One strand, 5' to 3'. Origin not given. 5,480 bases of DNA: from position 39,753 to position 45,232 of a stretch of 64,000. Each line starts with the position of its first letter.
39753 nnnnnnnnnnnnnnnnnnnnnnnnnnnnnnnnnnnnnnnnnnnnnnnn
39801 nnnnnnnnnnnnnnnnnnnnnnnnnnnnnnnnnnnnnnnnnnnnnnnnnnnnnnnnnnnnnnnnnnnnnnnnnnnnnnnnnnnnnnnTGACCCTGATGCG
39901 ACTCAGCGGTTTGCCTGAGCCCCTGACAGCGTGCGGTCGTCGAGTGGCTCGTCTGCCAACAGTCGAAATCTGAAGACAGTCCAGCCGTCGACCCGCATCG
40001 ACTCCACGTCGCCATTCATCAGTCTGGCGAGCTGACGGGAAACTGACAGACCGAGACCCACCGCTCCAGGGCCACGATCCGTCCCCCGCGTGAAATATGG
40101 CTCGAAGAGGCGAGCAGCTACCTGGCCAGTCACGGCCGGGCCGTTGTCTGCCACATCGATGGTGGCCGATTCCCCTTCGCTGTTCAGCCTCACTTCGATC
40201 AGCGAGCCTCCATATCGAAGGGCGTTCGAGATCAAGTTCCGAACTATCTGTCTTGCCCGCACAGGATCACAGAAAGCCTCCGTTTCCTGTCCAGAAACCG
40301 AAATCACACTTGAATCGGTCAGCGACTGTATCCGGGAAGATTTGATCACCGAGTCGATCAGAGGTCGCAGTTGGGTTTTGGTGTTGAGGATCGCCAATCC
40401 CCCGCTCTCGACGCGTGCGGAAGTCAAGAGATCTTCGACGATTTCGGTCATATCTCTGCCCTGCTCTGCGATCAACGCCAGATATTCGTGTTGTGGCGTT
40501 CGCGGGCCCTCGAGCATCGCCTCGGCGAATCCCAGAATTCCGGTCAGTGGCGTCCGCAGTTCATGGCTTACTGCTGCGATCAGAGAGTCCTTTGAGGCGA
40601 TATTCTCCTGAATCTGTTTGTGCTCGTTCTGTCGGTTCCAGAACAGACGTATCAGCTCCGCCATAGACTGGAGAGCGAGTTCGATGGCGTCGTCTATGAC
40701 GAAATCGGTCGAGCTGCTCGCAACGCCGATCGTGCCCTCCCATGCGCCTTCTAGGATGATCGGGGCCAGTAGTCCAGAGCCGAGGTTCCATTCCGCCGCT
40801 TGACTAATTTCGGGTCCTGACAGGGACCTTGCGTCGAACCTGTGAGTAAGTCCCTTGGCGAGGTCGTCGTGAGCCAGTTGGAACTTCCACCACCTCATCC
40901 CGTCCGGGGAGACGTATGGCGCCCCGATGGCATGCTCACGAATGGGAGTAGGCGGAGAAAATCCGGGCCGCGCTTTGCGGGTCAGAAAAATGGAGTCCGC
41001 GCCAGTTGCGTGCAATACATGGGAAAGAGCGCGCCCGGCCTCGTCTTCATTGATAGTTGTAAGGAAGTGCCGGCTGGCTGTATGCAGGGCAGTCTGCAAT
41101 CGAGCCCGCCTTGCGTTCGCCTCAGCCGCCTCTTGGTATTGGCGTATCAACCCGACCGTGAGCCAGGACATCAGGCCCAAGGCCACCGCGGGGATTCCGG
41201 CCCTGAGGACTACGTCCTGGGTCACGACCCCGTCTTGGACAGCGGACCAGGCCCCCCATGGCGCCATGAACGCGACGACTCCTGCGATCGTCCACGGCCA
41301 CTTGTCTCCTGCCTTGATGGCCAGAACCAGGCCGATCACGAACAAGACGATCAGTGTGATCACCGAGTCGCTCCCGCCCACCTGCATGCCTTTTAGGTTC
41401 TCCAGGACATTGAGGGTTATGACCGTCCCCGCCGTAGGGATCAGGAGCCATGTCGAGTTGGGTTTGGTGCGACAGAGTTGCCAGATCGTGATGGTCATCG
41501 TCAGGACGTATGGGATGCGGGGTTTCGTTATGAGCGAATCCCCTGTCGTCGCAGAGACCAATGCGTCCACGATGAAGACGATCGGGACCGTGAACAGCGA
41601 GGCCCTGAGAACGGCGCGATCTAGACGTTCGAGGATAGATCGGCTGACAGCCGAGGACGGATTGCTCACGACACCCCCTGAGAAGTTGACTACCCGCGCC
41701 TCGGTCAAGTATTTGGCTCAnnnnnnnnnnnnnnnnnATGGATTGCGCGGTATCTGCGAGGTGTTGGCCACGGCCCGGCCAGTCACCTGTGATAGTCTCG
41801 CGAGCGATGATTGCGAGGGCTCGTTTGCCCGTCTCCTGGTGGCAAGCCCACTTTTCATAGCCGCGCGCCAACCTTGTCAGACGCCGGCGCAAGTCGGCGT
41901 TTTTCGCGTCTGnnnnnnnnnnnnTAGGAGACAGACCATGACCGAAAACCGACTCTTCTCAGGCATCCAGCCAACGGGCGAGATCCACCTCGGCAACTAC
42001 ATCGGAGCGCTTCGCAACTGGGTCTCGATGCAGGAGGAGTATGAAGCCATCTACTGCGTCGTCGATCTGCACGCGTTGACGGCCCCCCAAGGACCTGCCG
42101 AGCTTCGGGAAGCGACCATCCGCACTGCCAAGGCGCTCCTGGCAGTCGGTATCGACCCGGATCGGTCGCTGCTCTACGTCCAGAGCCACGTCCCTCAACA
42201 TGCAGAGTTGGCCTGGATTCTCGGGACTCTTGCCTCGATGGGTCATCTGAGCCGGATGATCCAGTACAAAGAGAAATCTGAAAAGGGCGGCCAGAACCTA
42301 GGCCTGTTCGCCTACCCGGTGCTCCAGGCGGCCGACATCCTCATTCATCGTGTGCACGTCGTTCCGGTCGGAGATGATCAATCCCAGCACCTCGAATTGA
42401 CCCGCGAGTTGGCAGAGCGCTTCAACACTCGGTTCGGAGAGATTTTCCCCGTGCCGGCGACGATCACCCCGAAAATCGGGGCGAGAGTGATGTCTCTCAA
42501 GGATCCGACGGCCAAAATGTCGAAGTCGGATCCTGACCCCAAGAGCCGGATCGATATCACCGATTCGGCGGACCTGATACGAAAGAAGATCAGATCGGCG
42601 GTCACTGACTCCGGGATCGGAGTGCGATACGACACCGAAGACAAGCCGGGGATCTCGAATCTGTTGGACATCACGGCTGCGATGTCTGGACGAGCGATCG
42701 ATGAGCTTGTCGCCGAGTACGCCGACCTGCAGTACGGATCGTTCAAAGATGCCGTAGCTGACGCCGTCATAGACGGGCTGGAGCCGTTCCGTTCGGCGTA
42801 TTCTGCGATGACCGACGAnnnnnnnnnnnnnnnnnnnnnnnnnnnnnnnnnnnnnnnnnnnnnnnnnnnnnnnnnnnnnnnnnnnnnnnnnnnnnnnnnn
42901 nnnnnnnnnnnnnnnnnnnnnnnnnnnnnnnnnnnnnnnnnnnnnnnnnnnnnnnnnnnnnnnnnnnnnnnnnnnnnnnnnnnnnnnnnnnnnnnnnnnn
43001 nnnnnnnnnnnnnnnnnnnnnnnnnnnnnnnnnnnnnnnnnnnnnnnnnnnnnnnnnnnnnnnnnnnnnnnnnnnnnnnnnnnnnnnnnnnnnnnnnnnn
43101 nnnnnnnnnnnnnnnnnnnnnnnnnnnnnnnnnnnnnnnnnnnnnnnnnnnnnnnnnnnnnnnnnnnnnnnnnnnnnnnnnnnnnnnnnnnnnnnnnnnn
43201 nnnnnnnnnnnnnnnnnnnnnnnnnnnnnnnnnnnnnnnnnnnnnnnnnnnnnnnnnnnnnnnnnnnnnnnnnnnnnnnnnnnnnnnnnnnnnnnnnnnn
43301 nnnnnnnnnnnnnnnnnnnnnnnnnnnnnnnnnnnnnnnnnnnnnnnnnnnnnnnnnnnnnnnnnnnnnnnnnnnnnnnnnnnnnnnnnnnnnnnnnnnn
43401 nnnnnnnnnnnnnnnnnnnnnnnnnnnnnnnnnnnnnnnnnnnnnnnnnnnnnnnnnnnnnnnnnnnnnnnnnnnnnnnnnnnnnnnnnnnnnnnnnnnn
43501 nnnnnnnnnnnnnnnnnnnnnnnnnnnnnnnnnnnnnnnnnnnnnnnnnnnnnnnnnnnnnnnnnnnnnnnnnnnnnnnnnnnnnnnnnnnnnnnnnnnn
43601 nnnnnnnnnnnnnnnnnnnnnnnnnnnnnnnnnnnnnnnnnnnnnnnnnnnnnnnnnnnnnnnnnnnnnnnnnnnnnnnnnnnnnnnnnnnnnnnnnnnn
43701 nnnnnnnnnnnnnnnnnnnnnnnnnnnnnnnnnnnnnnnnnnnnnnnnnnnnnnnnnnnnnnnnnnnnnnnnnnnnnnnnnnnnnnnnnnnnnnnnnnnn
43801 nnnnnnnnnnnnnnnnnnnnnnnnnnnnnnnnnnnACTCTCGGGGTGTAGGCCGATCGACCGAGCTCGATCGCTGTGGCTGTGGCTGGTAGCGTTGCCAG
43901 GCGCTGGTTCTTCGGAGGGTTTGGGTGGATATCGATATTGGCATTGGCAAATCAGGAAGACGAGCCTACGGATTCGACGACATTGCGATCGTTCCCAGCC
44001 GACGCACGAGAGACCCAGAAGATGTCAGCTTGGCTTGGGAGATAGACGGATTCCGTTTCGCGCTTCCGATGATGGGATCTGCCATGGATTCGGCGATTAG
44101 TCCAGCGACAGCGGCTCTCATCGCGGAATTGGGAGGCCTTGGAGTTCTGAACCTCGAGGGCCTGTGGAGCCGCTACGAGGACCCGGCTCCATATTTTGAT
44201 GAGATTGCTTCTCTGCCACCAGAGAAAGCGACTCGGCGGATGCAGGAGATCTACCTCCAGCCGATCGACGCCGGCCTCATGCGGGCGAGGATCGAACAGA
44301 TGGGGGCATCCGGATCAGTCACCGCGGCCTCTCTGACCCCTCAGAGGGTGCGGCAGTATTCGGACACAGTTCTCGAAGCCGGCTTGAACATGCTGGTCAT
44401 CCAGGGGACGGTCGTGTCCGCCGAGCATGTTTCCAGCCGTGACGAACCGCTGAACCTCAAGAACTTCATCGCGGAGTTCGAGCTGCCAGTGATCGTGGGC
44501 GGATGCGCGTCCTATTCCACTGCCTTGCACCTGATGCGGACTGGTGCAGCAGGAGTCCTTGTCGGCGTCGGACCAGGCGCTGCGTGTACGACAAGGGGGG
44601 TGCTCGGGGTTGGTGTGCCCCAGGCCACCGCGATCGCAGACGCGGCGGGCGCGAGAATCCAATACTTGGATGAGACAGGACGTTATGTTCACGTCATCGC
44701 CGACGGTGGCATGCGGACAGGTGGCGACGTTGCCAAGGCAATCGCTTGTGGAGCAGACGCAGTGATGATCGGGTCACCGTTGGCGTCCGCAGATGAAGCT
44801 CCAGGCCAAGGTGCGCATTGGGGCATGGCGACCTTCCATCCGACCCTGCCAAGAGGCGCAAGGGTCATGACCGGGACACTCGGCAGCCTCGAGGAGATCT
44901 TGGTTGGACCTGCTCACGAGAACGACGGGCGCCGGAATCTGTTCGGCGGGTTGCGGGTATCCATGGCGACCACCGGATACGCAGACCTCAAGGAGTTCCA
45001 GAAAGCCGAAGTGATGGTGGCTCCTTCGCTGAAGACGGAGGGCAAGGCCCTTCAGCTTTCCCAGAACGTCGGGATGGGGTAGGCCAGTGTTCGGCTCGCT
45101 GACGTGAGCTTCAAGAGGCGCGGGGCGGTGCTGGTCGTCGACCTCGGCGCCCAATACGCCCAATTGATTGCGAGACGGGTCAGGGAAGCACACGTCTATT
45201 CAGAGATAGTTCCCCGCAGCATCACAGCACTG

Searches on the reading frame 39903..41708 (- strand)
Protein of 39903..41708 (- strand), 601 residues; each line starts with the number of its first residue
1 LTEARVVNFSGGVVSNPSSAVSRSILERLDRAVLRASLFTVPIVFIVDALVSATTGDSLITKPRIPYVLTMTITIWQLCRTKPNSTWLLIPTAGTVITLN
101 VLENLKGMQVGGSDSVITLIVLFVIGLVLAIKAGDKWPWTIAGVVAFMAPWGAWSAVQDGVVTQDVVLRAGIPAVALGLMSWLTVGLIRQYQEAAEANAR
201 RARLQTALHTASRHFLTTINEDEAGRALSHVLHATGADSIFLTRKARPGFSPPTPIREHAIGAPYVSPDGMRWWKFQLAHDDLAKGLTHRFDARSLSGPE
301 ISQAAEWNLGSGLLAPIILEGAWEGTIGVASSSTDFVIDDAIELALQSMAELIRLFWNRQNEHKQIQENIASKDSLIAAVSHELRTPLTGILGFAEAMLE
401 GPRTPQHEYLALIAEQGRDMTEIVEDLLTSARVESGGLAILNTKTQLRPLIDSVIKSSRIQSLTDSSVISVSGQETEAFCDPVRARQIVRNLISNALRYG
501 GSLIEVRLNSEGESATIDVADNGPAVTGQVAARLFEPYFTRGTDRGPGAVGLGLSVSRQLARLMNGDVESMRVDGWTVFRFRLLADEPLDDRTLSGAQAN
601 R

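Call 3: search_protein_families(library=ncbifam, proteins=[window:39903-41708:-])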
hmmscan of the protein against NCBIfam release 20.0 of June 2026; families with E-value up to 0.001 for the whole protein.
window:39903-41708:- (601 aa): 76 families (the best 25 are shown)
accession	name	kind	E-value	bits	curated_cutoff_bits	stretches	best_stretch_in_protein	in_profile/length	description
TIGR02956.1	TMAO_torS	equivalog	4.5e-32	111.1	676.5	1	370-583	461-680/967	TMAO reductase system sensor histidine kinase/response regulator TorS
NF046044.1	PnpS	equivalog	1.2e-31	110.1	400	1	374-569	171-374/390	two-component system histidine kinase PnpS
TIGR02966.1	phoR_proteo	equivalog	5.8e-31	107.7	334.2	1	373-565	114-314/333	phosphate regulon sensor histidine kinase PhoR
NF007898.0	PRK10604.1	equivalog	3.6e-29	102.2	478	1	347-571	186-408/433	two-component system sensor histidine kinase RstB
NF008543.0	PRK11466.1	equivalog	8.3e-29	100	982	1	349-572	420-648/914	TMAO reductase system sensor histidine kinase/response regulator TorS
NF011874.0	PRK15347.1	equivalog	1.3e-26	92.9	852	1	362-573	386-601/921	two component system sensor kinase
NF008312.0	PRK11100.1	equivalog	5e-26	91.6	356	1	375-570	258-458/477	two-component system sensor histidine kinase CreC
NF012163.2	BaeS_SmeS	equivalog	1.4e-25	90.2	500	1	364-569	231-441/457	sensor histidine kinase efflux regulator BaeS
TIGR01386.1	cztS_silS_copS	subfamily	2.8e-25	89.2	292.55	1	377-583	245-456/457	heavy metal sensor histidine kinase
NF033092.0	HK_WalK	equivalog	2.8e-25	88.9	725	1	372-574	371-584/594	cell wall metabolism sensor histidine kinase WalK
NF007004.0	PRK09467.1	equivalog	3.8e-24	85.3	415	1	364-569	223-419/440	two-component system sensor histidine kinase EnvZ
NF012226.0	AdeS_HK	equivalog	6e-24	84.9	500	1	347-583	112-351/353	two-component sensor histidine kinase AdeS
NF008302.0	PRK11091.1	equivalog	9.1e-24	83.6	838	1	358-571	268-490/779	aerobic respiration two-component sensor histidine kinase ArcB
NF008318.0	PRK11107.1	equivalog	9.8e-24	83.5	890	1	364-582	284-515/920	two-component sensor histidine kinase BarA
NF007837.0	PRK10549.1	equivalog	2.9e-23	82.3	603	1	305-571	180-443/466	envelope stress sensor histidine kinase BaeS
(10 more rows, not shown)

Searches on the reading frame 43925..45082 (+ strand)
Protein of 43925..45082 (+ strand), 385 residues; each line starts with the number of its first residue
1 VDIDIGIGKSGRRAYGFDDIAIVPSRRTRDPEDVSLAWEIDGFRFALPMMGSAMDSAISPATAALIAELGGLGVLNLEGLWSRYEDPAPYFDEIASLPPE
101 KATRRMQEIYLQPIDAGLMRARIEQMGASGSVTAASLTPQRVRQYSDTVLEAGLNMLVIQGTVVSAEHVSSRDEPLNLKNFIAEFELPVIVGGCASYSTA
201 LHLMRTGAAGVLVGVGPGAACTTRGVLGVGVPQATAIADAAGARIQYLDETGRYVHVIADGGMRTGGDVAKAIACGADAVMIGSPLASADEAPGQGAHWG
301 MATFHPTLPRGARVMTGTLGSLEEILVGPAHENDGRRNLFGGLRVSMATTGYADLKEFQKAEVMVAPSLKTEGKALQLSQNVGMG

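Call 57: search_protein_families(library=ncbifam, proteins=[window:43925-45082:+], max_evalue=1e-10)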
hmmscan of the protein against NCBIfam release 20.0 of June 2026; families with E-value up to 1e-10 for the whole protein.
window:43925-45082:+ (385 aa): 11 families
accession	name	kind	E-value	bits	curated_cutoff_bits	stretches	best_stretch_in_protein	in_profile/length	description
TIGR01304.1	IMP_DH_rel_2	equivalog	1.7e-165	550.7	342.1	1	3-365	1-365/365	GuaB3 family IMP dehydrogenase-related protein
TIGR01302.1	IMP_dehydrog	equivalog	2e-39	135.8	481.5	1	140-295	223-368/450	IMP dehydrogenase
NF005311.0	PRK06843.1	equivalog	6.6e-31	107.6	779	1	185-295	193-297/404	inosine 5-monophosphate dehydrogenase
NF052358.1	GMPRedGuaB1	equivalog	1.8e-26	93.4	675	1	140-295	226-371/479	GMP reductase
NF005869.0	PRK07807.1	equivalog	1.9e-24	86.5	549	1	133-295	219-371/479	GuaB1 family IMP dehydrogenase-related protein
TIGR01303.1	IMP_DH_rel_1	equivalog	4e-22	78.7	562.75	1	133-295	217-369/475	GuaB1 family IMP dehydrogenase-related protein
NF005493.0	PRK07107.1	equivalog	5.8e-21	74.6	585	1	146-295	247-393/502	IMP dehydrogenase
NF003470.0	PRK05096.1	equivalog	1.9e-18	66.7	397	1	201-295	166-254/347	GMP reductase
NF003966.0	PRK05458.1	equivalog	1.2e-17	64.2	344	1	189-299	144-247/327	GMP reductase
TIGR01305.1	GMP_reduct_1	equivalog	2.2e-17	63.1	492.15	1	202-295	166-253/343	GMP reductase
TIGR01306.1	GMP_reduct_2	equivalog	1.9e-14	54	465.65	1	189-297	140-241/321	GMP reductase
